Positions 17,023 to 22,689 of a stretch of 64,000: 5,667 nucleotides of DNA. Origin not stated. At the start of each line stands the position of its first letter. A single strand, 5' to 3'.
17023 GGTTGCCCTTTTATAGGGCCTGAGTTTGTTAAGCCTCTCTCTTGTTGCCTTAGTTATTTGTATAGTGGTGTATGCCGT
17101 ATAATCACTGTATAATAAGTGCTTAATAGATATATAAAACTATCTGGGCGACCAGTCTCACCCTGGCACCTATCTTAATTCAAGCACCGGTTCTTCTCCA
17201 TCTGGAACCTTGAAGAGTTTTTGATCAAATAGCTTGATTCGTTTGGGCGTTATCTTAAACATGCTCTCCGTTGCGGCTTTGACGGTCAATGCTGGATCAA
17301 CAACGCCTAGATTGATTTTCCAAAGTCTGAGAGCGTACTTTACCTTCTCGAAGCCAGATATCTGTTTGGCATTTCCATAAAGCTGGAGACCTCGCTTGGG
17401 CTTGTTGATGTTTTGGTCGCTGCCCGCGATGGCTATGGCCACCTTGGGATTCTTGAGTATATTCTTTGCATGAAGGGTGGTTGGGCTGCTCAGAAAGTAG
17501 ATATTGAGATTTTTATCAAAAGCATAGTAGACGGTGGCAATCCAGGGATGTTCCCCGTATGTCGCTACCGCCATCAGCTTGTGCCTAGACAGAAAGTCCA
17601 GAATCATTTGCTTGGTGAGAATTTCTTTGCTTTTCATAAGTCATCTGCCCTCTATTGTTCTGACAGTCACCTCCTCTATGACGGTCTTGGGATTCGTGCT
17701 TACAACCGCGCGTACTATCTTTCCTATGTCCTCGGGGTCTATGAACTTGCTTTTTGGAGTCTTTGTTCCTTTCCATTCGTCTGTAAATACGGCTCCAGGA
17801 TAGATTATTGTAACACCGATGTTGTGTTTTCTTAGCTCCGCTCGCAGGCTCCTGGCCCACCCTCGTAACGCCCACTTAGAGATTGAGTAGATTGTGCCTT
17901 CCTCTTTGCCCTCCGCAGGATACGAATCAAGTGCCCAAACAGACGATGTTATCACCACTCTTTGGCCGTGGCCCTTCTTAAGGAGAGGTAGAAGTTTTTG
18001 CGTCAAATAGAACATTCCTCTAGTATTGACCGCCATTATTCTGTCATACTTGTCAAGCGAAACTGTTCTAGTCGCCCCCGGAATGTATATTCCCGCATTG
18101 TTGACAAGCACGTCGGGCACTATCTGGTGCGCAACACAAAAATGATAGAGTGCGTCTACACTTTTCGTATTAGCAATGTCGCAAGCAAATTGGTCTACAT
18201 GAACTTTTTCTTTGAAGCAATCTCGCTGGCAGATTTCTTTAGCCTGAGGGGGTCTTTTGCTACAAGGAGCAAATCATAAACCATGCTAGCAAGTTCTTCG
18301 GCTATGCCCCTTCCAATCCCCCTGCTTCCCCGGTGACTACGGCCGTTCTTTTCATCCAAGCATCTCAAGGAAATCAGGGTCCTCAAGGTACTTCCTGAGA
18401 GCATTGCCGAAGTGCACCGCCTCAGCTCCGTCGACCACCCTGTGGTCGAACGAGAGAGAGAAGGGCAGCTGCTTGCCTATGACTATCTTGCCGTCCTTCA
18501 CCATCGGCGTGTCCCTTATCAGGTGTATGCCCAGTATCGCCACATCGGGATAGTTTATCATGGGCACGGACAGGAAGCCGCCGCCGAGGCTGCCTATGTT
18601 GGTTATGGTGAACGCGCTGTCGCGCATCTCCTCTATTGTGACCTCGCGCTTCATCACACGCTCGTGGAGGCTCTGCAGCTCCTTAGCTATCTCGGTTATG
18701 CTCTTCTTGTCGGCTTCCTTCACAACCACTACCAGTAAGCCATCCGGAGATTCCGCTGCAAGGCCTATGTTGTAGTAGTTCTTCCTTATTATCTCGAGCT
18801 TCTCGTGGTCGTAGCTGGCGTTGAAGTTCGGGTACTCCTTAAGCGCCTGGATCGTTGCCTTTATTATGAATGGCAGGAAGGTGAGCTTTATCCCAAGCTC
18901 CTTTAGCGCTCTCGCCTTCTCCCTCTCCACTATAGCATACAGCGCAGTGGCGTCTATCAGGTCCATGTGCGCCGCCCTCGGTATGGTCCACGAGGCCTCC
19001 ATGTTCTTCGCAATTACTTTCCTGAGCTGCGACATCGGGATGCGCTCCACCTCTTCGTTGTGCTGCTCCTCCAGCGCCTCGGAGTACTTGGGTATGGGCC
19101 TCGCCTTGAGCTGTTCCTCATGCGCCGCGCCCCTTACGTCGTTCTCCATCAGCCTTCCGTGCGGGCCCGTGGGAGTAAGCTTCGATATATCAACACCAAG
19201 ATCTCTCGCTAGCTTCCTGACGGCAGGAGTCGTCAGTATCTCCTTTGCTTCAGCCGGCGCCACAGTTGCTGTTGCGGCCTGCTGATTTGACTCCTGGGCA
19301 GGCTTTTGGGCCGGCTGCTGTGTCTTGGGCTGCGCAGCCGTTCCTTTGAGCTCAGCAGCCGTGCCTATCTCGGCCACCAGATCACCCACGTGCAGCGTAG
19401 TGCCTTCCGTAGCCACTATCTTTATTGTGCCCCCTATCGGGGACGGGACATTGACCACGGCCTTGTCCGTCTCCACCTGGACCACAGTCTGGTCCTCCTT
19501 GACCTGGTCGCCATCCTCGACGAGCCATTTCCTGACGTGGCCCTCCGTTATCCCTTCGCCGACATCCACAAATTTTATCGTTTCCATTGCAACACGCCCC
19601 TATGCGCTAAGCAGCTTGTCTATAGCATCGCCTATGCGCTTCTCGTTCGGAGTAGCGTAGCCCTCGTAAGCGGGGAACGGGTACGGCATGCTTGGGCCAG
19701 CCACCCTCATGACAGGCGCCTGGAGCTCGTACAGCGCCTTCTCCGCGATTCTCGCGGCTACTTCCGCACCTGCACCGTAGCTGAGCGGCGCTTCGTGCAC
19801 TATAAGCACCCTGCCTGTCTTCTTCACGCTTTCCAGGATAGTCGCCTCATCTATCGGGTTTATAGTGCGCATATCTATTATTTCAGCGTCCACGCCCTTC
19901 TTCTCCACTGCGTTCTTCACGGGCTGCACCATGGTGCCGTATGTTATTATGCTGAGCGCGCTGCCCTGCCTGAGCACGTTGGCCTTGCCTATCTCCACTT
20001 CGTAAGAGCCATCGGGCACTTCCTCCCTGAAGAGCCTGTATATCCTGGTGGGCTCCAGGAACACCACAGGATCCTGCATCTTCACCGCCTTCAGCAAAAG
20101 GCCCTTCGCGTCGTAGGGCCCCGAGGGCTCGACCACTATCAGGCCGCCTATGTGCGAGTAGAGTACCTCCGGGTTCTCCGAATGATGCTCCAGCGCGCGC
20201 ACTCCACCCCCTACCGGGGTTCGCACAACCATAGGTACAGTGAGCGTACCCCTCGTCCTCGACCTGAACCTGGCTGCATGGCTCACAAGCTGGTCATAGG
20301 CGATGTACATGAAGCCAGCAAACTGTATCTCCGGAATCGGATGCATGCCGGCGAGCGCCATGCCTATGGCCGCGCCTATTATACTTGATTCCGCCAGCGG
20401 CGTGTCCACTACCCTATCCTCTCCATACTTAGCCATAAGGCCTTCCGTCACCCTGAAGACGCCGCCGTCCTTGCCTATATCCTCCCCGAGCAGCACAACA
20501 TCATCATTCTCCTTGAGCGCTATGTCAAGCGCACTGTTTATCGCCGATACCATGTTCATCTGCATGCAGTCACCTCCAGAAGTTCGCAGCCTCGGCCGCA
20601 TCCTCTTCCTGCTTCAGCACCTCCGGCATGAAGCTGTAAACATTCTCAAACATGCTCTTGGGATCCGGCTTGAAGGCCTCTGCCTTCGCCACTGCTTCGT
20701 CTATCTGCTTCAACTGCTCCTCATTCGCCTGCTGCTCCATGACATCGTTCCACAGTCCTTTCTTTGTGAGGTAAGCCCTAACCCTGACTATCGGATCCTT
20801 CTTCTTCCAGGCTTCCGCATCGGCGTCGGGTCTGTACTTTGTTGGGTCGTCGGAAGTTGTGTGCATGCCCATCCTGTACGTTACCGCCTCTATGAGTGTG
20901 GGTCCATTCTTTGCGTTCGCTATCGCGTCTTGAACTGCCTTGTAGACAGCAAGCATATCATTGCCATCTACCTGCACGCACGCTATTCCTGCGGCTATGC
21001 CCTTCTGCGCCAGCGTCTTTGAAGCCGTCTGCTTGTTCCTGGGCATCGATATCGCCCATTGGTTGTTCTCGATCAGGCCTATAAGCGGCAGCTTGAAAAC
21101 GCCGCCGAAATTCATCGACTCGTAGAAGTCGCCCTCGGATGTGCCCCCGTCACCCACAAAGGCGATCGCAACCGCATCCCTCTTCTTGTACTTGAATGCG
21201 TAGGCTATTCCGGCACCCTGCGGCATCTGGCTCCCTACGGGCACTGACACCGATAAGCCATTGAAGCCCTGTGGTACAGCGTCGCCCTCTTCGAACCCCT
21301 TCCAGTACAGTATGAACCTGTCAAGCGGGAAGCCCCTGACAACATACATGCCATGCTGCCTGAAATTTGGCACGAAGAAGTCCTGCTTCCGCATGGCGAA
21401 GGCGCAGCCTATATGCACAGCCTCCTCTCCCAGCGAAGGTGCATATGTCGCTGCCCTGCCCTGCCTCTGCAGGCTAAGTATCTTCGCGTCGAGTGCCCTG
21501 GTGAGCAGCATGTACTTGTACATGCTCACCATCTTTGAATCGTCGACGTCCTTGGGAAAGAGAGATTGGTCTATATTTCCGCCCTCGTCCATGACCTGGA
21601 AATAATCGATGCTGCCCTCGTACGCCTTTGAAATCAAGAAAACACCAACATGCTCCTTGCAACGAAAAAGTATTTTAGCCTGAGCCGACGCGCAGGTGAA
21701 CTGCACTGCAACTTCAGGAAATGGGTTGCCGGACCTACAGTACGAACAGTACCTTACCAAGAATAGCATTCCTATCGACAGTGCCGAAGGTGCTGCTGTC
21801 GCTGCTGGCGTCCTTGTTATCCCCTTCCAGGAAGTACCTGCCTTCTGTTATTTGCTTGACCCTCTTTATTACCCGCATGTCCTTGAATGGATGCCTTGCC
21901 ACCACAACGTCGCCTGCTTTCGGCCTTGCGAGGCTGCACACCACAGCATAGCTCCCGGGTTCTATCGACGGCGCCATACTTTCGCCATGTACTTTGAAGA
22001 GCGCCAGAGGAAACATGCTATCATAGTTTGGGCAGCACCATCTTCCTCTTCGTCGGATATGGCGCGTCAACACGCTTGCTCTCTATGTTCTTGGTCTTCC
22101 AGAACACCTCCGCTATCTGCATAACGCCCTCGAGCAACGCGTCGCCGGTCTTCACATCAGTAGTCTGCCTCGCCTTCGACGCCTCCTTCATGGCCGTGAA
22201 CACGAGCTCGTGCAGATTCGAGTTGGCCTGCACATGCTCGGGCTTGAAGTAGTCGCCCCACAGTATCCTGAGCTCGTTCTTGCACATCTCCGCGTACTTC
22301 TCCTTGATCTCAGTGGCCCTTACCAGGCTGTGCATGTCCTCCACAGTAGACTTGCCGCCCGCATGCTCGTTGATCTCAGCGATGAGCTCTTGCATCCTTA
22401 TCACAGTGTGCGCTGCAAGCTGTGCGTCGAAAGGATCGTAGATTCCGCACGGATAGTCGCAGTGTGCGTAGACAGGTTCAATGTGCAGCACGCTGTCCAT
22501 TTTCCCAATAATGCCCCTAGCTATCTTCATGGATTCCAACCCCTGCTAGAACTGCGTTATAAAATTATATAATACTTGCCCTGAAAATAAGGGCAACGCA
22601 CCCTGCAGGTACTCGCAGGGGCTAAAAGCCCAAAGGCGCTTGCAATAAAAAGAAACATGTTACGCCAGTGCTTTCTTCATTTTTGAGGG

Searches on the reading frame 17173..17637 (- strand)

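Call 39: search_protein_families(library=pfam, max_evalue=0.001, proteins=[window:17173-17637:-])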
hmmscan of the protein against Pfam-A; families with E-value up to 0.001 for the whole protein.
window:17173-17637:- (155 aa): 1 family
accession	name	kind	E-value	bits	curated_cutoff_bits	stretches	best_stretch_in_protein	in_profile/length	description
PF01243.27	PNPOx_N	-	4e-11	43.8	28.1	1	11-135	4-117/120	Pyridoxamine 5'-phosphate oxidase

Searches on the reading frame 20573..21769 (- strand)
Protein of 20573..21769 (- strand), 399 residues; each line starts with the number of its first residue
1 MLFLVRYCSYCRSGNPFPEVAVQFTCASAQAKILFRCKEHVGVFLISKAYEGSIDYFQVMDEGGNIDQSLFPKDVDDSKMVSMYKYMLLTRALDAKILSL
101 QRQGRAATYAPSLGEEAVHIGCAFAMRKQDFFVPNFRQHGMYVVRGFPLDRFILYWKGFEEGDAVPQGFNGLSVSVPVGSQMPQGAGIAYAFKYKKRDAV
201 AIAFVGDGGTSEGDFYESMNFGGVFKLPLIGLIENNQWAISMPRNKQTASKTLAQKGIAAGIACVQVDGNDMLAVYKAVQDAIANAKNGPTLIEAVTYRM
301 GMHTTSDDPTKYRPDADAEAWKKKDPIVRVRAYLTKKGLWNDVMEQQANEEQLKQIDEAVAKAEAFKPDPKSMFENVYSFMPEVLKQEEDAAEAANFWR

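Call 39: search_protein_families(library=pfam, max_evalue=0.001, proteins=[window:20573-21769:-])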
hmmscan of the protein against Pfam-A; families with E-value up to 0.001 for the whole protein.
window:20573-21769:- (399 aa): 3 families
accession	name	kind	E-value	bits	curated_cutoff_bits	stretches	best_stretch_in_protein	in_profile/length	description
PF00676.26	E1_dh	-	1.2e-86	290.8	22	1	84-366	1-294/300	Dehydrogenase E1 component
PF00456.26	Transketolase_N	-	8.6e-07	28.7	22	1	197-297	143-243/334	Transketolase, thiamine diphosphate binding domain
PF13292.11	DXP_synthase_N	-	6.8e-06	26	21.2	1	182-274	117-207/274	1-deoxy-D-xylulose-5-phosphate synthase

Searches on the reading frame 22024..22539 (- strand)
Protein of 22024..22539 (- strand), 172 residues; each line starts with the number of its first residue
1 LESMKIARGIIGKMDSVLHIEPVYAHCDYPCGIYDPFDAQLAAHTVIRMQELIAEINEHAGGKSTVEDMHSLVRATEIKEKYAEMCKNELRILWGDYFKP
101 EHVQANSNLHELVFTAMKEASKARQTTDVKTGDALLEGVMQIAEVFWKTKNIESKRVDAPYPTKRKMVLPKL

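Call 39: search_protein_families(library=pfam, max_evalue=0.001, proteins=[window:22024-22539:-])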
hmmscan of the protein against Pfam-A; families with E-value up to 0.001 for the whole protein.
window:22024-22539:- (172 aa): 1 family
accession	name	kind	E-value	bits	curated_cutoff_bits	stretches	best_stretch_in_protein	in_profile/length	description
PF09055.16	Sod_Ni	-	7e-40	137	25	1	23-150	3-127/127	Nickel-containing superoxide dismutase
